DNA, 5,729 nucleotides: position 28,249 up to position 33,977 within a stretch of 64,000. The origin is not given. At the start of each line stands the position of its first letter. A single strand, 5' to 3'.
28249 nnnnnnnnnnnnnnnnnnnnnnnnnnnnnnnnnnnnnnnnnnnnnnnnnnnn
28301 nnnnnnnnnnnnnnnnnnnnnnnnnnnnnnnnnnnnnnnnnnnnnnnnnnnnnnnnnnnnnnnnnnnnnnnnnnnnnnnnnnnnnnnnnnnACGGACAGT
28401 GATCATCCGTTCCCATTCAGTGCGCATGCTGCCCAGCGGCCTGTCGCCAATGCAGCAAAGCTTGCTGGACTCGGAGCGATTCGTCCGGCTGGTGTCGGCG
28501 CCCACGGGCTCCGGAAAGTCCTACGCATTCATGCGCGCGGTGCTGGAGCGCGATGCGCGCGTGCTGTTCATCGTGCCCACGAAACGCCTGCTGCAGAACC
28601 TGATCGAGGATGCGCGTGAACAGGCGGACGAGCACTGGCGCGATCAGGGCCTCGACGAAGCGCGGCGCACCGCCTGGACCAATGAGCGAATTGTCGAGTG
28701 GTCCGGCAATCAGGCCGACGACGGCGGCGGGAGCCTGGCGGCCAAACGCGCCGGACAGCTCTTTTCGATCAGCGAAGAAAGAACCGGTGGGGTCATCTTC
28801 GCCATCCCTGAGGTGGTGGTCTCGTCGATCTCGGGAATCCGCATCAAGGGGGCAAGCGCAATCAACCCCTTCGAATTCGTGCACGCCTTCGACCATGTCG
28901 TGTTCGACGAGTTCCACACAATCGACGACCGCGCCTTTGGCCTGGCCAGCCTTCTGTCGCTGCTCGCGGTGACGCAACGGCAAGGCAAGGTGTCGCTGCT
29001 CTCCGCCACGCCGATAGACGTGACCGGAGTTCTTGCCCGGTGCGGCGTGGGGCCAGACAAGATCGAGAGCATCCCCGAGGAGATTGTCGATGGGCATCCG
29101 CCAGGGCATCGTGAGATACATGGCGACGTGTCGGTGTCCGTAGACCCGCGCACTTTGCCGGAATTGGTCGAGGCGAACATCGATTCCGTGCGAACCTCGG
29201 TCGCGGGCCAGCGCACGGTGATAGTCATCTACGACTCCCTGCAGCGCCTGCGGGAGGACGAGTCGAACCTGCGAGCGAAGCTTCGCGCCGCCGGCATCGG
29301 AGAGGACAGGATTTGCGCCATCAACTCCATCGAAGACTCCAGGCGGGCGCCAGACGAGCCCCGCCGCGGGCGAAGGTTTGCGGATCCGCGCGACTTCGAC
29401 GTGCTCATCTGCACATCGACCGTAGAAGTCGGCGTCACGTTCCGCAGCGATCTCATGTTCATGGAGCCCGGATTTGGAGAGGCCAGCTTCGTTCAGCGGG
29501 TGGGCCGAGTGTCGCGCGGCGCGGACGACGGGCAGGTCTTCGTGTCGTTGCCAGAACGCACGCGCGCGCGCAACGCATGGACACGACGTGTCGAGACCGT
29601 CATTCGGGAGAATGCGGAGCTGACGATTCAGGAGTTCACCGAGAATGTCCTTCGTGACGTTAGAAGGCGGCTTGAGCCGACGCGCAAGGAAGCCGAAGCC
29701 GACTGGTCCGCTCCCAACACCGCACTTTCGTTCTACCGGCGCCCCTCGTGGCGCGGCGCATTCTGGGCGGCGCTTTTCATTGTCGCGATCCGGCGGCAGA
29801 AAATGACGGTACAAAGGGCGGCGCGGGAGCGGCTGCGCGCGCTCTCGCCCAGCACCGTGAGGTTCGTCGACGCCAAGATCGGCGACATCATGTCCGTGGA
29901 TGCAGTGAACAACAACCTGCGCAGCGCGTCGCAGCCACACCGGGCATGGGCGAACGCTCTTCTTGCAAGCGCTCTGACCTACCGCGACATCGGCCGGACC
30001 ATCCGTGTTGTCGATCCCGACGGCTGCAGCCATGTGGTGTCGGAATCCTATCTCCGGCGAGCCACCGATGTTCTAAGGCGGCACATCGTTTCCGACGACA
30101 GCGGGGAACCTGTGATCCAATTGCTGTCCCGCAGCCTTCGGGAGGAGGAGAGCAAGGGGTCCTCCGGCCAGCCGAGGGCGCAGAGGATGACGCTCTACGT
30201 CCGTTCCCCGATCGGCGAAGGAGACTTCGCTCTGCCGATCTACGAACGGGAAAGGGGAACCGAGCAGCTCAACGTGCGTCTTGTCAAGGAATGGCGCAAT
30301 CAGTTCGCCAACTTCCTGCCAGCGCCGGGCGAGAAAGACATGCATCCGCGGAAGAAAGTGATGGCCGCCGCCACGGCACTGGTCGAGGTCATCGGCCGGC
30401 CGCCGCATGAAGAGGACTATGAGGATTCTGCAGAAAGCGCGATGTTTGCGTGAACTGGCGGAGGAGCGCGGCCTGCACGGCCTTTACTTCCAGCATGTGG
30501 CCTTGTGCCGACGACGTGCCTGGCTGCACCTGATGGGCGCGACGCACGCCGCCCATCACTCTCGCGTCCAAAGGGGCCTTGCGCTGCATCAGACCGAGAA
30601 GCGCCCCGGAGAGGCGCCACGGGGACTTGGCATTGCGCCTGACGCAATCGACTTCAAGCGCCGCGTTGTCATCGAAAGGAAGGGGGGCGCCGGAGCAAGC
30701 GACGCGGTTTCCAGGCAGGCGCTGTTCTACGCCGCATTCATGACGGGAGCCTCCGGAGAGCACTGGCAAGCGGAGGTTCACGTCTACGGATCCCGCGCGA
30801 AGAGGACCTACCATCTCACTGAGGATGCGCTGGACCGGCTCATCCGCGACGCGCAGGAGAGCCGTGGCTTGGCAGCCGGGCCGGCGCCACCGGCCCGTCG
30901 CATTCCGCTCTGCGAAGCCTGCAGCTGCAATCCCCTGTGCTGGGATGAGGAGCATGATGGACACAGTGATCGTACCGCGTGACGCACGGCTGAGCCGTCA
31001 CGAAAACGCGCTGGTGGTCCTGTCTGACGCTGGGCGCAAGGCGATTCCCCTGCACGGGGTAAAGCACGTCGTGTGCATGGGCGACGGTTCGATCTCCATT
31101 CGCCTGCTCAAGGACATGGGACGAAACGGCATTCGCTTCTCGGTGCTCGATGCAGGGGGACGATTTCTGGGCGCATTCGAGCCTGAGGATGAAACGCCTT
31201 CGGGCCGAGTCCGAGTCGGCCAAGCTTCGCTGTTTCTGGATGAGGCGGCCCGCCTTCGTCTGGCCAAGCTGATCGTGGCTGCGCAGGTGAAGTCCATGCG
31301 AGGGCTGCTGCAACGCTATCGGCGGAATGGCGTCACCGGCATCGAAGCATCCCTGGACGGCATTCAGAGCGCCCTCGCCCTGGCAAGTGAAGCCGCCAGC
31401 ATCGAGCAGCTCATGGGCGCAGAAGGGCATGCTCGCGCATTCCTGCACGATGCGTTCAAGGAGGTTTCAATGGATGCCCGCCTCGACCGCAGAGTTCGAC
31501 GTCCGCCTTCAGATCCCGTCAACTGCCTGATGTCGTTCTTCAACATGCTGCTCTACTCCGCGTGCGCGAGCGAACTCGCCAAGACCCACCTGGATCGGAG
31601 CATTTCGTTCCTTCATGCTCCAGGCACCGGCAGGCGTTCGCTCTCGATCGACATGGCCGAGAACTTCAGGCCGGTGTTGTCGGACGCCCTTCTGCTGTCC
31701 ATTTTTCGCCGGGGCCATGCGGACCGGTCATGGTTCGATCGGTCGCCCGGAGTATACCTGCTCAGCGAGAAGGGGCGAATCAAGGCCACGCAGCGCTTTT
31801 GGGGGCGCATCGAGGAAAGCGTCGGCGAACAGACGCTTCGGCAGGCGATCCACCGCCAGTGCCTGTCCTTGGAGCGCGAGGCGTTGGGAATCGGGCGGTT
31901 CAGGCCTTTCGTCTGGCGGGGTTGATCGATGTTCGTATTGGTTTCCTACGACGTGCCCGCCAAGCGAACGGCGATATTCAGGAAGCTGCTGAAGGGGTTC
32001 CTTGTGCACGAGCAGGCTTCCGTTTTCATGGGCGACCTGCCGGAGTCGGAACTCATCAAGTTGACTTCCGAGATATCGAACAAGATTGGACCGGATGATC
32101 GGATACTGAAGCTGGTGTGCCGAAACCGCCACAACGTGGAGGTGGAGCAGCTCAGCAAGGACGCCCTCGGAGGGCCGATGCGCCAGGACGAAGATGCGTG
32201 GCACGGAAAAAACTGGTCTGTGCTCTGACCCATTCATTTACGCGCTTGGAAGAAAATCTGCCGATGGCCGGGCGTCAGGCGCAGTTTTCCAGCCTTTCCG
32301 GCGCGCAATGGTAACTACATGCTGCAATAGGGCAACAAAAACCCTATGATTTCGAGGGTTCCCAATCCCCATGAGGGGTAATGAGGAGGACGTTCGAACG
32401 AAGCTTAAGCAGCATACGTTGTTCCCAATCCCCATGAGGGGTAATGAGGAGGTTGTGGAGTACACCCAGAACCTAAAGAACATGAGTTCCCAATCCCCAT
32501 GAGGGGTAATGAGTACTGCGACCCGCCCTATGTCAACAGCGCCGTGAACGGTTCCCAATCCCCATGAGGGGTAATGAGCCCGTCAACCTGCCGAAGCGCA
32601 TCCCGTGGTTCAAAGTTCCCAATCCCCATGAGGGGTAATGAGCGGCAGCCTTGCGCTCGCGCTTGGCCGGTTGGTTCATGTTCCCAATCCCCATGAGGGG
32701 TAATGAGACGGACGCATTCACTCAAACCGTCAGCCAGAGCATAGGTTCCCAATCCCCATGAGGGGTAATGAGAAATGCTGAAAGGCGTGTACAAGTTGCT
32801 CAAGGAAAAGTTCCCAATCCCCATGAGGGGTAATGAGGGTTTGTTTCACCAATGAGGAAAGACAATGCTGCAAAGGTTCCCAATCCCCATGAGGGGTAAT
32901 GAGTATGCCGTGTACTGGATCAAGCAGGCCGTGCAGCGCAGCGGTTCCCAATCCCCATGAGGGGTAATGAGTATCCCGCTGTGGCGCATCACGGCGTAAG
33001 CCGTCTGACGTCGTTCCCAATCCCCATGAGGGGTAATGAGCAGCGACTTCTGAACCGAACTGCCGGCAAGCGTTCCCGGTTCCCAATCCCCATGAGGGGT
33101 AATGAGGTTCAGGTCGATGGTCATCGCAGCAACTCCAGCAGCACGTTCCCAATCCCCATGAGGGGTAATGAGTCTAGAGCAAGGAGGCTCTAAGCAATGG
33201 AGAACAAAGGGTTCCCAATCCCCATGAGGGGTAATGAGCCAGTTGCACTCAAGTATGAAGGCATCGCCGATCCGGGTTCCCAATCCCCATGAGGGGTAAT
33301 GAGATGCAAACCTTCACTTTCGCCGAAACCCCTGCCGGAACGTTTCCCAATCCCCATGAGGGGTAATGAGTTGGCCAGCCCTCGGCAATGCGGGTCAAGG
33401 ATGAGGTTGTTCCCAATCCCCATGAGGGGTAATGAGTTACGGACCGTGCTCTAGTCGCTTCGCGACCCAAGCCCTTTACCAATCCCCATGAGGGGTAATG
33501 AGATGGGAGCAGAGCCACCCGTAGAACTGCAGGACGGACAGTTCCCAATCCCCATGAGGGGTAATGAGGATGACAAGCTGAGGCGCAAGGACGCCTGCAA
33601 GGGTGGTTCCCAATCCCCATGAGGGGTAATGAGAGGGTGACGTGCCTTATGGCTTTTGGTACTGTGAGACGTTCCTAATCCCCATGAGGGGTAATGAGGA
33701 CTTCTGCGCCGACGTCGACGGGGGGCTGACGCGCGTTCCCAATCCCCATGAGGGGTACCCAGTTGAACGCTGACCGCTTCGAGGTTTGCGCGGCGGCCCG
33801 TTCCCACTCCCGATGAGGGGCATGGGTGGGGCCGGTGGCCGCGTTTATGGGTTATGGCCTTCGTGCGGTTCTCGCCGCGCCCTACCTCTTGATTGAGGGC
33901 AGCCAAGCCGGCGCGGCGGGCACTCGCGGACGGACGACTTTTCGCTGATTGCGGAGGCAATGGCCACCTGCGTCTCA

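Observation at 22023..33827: Type I CRISPR-Cas with I-B gene order but I-D-like domain architecture, and a 28-bp repeat.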

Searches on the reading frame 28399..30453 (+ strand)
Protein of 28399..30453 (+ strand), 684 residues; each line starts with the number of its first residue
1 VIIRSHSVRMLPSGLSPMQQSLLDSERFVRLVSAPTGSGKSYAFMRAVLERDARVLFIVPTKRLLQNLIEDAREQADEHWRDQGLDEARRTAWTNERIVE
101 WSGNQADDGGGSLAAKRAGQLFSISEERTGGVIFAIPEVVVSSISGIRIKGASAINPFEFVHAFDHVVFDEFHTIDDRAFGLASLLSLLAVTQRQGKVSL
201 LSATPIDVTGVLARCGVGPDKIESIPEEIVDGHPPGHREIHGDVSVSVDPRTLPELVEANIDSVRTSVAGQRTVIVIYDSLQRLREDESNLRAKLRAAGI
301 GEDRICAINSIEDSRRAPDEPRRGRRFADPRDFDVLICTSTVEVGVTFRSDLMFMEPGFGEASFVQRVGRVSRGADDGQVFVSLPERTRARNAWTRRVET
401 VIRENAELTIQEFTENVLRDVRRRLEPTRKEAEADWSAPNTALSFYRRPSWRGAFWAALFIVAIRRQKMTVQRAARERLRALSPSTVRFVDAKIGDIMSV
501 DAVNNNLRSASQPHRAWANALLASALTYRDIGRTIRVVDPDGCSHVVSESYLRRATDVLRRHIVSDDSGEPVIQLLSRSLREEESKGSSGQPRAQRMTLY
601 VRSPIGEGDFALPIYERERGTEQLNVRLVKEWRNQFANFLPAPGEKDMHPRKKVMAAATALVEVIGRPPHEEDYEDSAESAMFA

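Call 7: search_protein_families(library=ncbifam, max_evalue=0.01, proteins=[window:28399-30453:+])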
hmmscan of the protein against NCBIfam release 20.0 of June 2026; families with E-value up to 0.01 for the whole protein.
window:28399-30453:+ (684 aa): 6 families
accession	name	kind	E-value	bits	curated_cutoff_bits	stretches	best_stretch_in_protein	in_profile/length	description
TIGR03158.1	cas3_cyano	exception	1.2e-18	67.4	69.1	1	20-371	7-356/357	type I-D CRISPR-associated helicase Cas3'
TIGR02621.3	cas3_GSU0051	exception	2.7e-10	39.7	400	1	263-422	263-422/854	type I-G CRISPR-associated helicase/endonuclease Cas3g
TIGR01587.1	cas3_core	equivalog_domain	8.9e-09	34.9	102.45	1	31-204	3-164/358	CRISPR-associated helicase Cas3'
TIGR00643.1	recG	equivalog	0.00012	20.9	659.4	1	180-388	369-567/629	ATP-dependent DNA helicase RecG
TIGR04121.1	DEXH_lig_assoc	equivalog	0.00091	17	850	0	30-69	31-79/804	ligase-associated DNA damage response DEXH box helicase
NF008168.0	PRK10917.2-2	equivalog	0.0052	15.1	718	0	331-389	636-697/795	ATP-dependent DNA helicase RecG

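Call 8: search_protein_families(library=pfam, max_evalue=0.01, proteins=[window:28399-30453:+])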
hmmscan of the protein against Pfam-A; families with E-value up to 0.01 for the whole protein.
window:28399-30453:+ (684 aa): 5 families
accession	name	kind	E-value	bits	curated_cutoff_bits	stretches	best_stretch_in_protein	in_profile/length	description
PF00270.35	DEAD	-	8.1e-14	52.1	26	1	31-206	18-161/167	DEAD/DEAH box helicase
PF04851.21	ResIII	-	5.6e-07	30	22.5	1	31-178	27-140/164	Type III restriction enzyme, res subunit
PF22590.2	Cas3-like_C_2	-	9.3e-05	23.1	27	1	274-374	5-104/106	CRISPR-associated nuclease/helicase Cas3, C-terminal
PF00271.37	Helicase_C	-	0.00031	21.4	23.5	1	325-373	59-108/110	Helicase conserved C-terminal domain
PF25199.1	nSTAND_NTPase5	-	0.0016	18.7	34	1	28-80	42-98/145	Novel STAND NTPase 5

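Call 9: search_protein_families(library=padloc, max_evalue=0.01, proteins=[window:28399-30453:+])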
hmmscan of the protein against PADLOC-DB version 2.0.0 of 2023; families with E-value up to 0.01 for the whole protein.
window:28399-30453:+ (684 aa): 28 families (the best 25 are shown)
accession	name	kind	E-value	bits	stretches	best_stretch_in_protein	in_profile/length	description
PDLC02032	Cas3d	-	2.8e-124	414.1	1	2-671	4-630/641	-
PDLC01323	Cas3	-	9.1e-22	76.1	1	26-371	11-293/294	CAS-I-D; effector_G3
PDLC00937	Cas3d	-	3.1e-19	67.4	1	20-371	7-356/357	"CRISPR-associated helicase Cas3, subtype CYANO"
PDLC02028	Cas3d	-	6e-17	59.5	1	24-417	50-422/685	-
PDLC02030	Cas3d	-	7.3e-14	49.1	2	24-206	38-193/620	-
PDLC01146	Cas3d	-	4.3e-13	46.5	2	24-206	38-195/625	Cas3d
PDLC02031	Cas3d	-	1.3e-11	41.7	2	332-389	333-389/687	-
PDLC01762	Cas3b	-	4.6e-11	40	1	166-392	361-557/692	-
PDLC01196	Cas3d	-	1.4e-10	38.3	2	334-409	306-376/594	CAS-I-D; effector_G3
PDLC01769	Cas3g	-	2.3e-10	37.8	1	233-380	234-377/836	-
PDLC02029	Cas3d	-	8.9e-10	35.3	1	31-373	49-388/758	-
PDLC01710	Cas3a1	-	1.4e-09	35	1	333-409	504-582/745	Cas3_1_CAS-I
PDLC01252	Cas3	-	2.3e-09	35.1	1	31-382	3-297/324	CAS-I; effector_G3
PDLC00938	Cas3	-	2.4e-09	34.9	2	31-204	3-164/358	CRISPR-associated helicase Cas3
PDLC01533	Cas3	-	4.8e-09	33.1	1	334-410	551-625/897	CAS-I; effector_G3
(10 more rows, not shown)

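Call 82: search_solved_structures(query=window:28399-30453:+, max_evalue=0.01)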
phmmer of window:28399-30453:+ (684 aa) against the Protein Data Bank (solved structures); distinct sequences matched with E-value up to 0.01: 0.

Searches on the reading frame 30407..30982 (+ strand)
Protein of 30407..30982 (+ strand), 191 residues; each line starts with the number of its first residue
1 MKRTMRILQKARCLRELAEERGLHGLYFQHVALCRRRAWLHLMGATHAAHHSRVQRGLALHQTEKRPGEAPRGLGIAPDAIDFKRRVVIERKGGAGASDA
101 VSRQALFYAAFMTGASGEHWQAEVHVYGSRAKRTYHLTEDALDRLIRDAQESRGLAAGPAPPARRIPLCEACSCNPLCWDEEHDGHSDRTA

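Call 7: search_protein_families(library=ncbifam, max_evalue=0.01, proteins=[window:30407-30982:+])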
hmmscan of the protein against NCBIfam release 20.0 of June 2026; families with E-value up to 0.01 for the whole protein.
window:30407-30982:+ (191 aa): 2 families
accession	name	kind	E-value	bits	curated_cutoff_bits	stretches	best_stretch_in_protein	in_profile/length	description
TIGR00372.1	cas4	equivalog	1.8e-09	37.7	65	1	26-179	4-179/180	CRISPR-associated protein Cas4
NF049935.1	cas4g_cas1g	exception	0.00043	18.9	560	1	81-184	92-195/546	CRISPR-associated endonuclease Cas4g/Cas1g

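Call 8: search_protein_families(library=pfam, max_evalue=0.01, proteins=[window:30407-30982:+])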
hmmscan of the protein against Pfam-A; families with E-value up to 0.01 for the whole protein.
window:30407-30982:+ (191 aa): 1 family
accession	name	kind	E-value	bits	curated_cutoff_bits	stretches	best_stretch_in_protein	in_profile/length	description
PF01930.23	Cas_Cas4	-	7.5e-16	59.1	22.7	1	25-179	2-159/160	Domain of unknown function DUF83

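Call 9: search_protein_families(library=padloc, max_evalue=0.01, proteins=[window:30407-30982:+])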
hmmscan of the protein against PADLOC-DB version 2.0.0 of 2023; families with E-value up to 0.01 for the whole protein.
window:30407-30982:+ (191 aa): 13 families
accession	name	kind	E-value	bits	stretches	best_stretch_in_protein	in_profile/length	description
PDLC02036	Cas4d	-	3.5e-44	149.1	1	11-178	9-178/181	-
PDLC01611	Cas4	-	2.9e-16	58.2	1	25-179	2-157/158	"CAS-I,CAS-II,CAS-III,CAS-IV,CAS-V,CAS-VI; acquisition_associated"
PDLC01771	Cas4b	-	1.1e-13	49.7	1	24-181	5-161/162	-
PDLC01772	Cas4b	-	4.6e-10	38.2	1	22-180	5-163/164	-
PDLC00943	Cas4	-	4.8e-10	37.7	1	26-179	4-179/180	CRISPR-associated protein Cas4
PDLC01447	Cas4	-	1.4e-09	36.6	1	32-181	14-160/161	"CAS-I,CAS-II,CAS-III,CAS-IV,CAS-V,CAS-VI; acquisition_associated"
PDLC01250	Cas4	-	3.2e-09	35.3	1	26-179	4-168/168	"CAS-I,CAS-II,CAS-III,CAS-IV,CAS-V,CAS-VI; acquisition_associated"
PDLC02086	Cas4b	-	1.5e-08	32.8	1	24-179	4-160/161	-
PDLC00944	Cas4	-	2.1e-06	26.1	1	75-179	67-177/177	Cas4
PDLC01747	Cas1g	-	2.8e-06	24.2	1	29-186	7-184/523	-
PDLC01773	Cas4c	-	0.00036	18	0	127-181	142-196/229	-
PDLC02034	Cas4d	-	0.00053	17.7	0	123-183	125-185/192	-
PDLC00059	DruK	-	0.00082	16.6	1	86-178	140-234/326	PD-(D/E)XK nuclease superfamily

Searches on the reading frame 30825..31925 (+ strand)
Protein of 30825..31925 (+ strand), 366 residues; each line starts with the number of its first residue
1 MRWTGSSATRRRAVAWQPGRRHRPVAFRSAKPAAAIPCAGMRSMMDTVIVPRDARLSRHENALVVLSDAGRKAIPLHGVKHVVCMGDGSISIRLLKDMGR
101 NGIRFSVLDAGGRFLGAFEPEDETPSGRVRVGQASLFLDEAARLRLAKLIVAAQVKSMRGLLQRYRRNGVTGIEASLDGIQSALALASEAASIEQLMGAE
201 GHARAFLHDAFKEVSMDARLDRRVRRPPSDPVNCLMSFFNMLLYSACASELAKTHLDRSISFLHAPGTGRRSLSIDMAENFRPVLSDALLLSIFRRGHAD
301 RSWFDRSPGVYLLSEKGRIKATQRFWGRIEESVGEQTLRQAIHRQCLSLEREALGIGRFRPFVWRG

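Call 7: search_protein_families(library=ncbifam, max_evalue=0.01, proteins=[window:30825-31925:+])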
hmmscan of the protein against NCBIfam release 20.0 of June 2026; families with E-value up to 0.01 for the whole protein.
window:30825-31925:+ (366 aa): 10 families
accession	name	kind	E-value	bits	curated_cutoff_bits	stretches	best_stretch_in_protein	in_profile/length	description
TIGR03641.1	cas1_HMARI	exception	3.4e-64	217.2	304.1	1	49-362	4-320/324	type I-B CRISPR-associated endonuclease Cas1b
TIGR00287.1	cas1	equivalog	4.7e-59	200.1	71.7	1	52-359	7-325/327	CRISPR-associated endonuclease Cas1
NF049935.1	cas4g_cas1g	exception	4.6e-49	167.3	560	1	48-334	218-508/546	CRISPR-associated endonuclease Cas4g/Cas1g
TIGR03640.1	cas1_DVULG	exception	3.2e-47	161.4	385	1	52-343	11-312/340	type I-C CRISPR-associated endonuclease Cas1c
TIGR04093.1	cas1_CYANO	exception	2.4e-44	151.6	385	1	55-339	11-301/334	type I-D CRISPR-associated endonuclease Cas1d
TIGR03983.1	cas1_MYXAN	equivalog_domain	4.5e-31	108.1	358.05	1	49-335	16-310/347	type I-MYXAN CRISPR-associated endonuclease Cas1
TIGR04329.1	cas1_PREFRAN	exception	1.2e-09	37.8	300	1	79-295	44-251/317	type V CRISPR-associated endonuclease Cas1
TIGR03638.1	cas1_ECOLI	exception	5.9e-07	29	215.6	0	189-282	126-220/269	type I-E CRISPR-associated endonuclease Cas1e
TIGR03639.1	cas1_NMENI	exception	1.4e-05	24.6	120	1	46-288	2-228/278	type II CRISPR-associated endonuclease Cas1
TIGR03637.1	cas1_YPEST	exception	5.8e-05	22.6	150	1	135-279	110-257/307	type I-F CRISPR-associated endonuclease Cas1f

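Call 8: search_protein_families(library=pfam, max_evalue=0.01, proteins=[window:30825-31925:+])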
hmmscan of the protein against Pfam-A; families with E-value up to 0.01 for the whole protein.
window:30825-31925:+ (366 aa): 1 family
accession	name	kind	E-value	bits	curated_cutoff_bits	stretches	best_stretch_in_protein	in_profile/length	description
PF01867.21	Cas_Cas1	-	1.2e-68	231.7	22.3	1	49-324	3-280/283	CRISPR associated protein Cas1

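Call 9: search_protein_families(library=padloc, max_evalue=0.01, proteins=[window:30825-31925:+])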
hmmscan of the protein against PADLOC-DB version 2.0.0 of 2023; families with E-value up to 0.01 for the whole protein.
window:30825-31925:+ (366 aa): 30 families (the best 25 are shown)
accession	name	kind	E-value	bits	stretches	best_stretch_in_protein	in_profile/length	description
PDLC01742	Cas1b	-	6.3e-67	224.4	1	44-362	1-322/326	-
PDLC01248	Cas1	-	3.3e-66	221.7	1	47-353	2-287/289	"CAS-I,CAS-II,CAS-III,CAS-IV,CAS-V,CAS-VI; acquisition_1"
PDLC01608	Cas1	-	5.9e-66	220.8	1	51-324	5-273/276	"CAS-I,CAS-II,CAS-III,CAS-IV,CAS-V,CAS-VI; acquisition_1"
PDLC01335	Cas1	-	1.3e-64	216.6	1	51-349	5-301/315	"CAS-I,CAS-II,CAS-III,CAS-IV,CAS-V,CAS-VI; acquisition_1"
PDLC00928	Cas1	-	8.6e-60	200.4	1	47-350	2-310/315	Cas1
PDLC00927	Cas1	-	1.2e-59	200.1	1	52-359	7-325/327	CRISPR-associated endonuclease Cas1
PDLC02065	Cas1b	-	1.7e-57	193.4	1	50-361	7-324/329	-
PDLC01449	Cas1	-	3.2e-52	175.5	1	45-352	1-279/285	"CAS-I,CAS-II,CAS-III,CAS-IV,CAS-V,CAS-VI; acquisition_1"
PDLC01249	Cas1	-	1e-51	173.9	1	52-299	5-241/246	"CAS-I,CAS-II,CAS-III,CAS-IV,CAS-V,CAS-VI; acquisition_1"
PDLC01743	Cas1c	-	1.2e-51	173.9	1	41-345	1-310/337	-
PDLC00923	Cas1c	-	8.5e-48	161.4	1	52-343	11-312/340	"CRISPR-associated endonuclease Cas1, subtype I-C/DVULG"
PDLC01334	Cas1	-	1.5e-47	160.6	1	52-343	10-309/336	"CAS-I,CAS-II,CAS-III,CAS-IV,CAS-V,CAS-VI; acquisition_1"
PDLC02025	Cas1d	-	1.9e-44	150.4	1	48-363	4-314/316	-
PDLC01747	Cas1g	-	1.2e-41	140.9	1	52-333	205-484/523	-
PDLC02067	Cas1b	-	5.4e-38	129.1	1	48-332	203-493/533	-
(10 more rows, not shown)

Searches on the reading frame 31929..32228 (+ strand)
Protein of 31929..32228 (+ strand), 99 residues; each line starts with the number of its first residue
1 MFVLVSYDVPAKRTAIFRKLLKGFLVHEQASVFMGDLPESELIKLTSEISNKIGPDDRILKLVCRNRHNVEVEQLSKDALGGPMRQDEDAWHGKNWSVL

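Call 7: search_protein_families(library=ncbifam, max_evalue=0.01, proteins=[window:31929-32228:+])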
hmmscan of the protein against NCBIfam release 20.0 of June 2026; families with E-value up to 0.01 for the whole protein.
window:31929-32228:+ (99 aa): 1 family
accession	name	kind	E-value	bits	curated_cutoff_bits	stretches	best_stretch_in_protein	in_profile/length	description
TIGR01573.1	cas2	equivalog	5.7e-07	29.7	24.5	1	1-69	1-75/96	CRISPR-associated endonuclease Cas2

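Call 8: search_protein_families(library=pfam, max_evalue=0.01, proteins=[window:31929-32228:+])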
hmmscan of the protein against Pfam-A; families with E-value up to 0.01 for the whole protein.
window:31929-32228:+ (99 aa): 1 family
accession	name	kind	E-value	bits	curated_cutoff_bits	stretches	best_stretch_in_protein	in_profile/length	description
PF09827.14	CRISPR_Cas2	-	5.2e-14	52.6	23.8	1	1-66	1-68/74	CRISPR associated protein Cas2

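Call 9: search_protein_families(library=padloc, max_evalue=0.01, proteins=[window:31929-32228:+])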
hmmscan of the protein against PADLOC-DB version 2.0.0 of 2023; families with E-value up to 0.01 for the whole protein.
window:31929-32228:+ (99 aa): 19 families
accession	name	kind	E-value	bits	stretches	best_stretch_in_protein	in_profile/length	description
PDLC01750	Cas2b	-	8.6e-20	69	1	1-75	1-75/86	-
PDLC01749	Cas2b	-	5.2e-15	53.7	1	1-77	1-78/87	-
PDLC01338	Cas2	-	4.2e-13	47.6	1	3-75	1-72/76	"CAS-I,CAS-II,CAS-III,CAS-IV,CAS-V,CAS-VI; acquisition_2"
PDLC01649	Cas2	-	5.5e-12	43.9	1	1-60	1-61/70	"CAS-I,CAS-II,CAS-III,CAS-IV,CAS-V,CAS-VI; acquisition_2"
PDLC01443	Cas2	-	1.4e-11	42.7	1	1-77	1-77/86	"CAS-I,CAS-II,CAS-III,CAS-IV,CAS-V,CAS-VI; acquisition_2"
PDLC02076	Cas2b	-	1.5e-11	42.5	1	1-77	1-78/87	-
PDLC00936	Cas2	-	1.7e-10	39.2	1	3-69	1-72/83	Cas2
PDLC01748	Cas2_IIIa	-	2.3e-10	38.9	1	1-72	1-73/88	-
PDLC01251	Cas2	-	1.2e-08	33.1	1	1-62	1-65/84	"CAS-I,CAS-II,CAS-III,CAS-IV,CAS-V,CAS-VI; acquisition_2"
PDLC02070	Cas2_II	-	7.2e-08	30.8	1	3-66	3-68/89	-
PDLC02027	Cas2d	-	1.2e-07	30.1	1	1-61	1-63/89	-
PDLC00935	Cas2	-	1.5e-07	29.7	1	1-69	1-75/96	CRISPR-associated endonuclease Cas2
PDLC01756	Cas2g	-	2.4e-06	25.5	1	3-60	6-65/96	-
PDLC02078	Cas2b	-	1.9e-05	22.5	1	2-77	4-80/94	-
PDLC02075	Cas2a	-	0.00011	20.5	1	1-63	1-65/85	-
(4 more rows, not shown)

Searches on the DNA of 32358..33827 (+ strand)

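Call 38: search_dna_similar(query=window:32358-33827:+, collection=phages, mode=distant, max_evalue=1, max_rows=15)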
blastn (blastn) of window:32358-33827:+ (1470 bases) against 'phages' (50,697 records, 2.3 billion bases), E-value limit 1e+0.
No match.

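Call 39: search_dna_similar(query=window:32358-33827:+, collection=plasmids, mode=distant, max_evalue=1, max_rows=15)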
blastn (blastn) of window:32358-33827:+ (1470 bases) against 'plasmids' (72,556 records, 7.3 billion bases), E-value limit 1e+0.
Records with a match: 4; places in all: 5; records where one place covers at least 80% of the query: 0.
Best place of each record, by identity: 80-90% 2; 60-80% 2.
By first word of the organism name: Paracoccus 1; Nostoc 1; Thiothrix 1; Agrobacterium 1.
By predicted mobility (MOB-suite, as given by PLSDB): non-mobilizable 3; conjugative 1.
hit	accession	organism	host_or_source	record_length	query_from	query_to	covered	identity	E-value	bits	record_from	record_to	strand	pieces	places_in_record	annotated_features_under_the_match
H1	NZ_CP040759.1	Paracoccus liaowanqingii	Tibetan antelope,cell culture,feces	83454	320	751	18%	69.4%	3e-2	94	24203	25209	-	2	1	none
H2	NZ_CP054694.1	Nostoc edaphicum CCNP1411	-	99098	795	880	6%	71.7%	3e-2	48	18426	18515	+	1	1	none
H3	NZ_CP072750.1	Thiothrix fructosivorans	cell culture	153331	776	815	3%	87.5%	9e-3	51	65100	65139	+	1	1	none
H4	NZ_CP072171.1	Agrobacterium larrymoorei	Ficus benjamina,cell culture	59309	1083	1117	2%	88.6%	1e-1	46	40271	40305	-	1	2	none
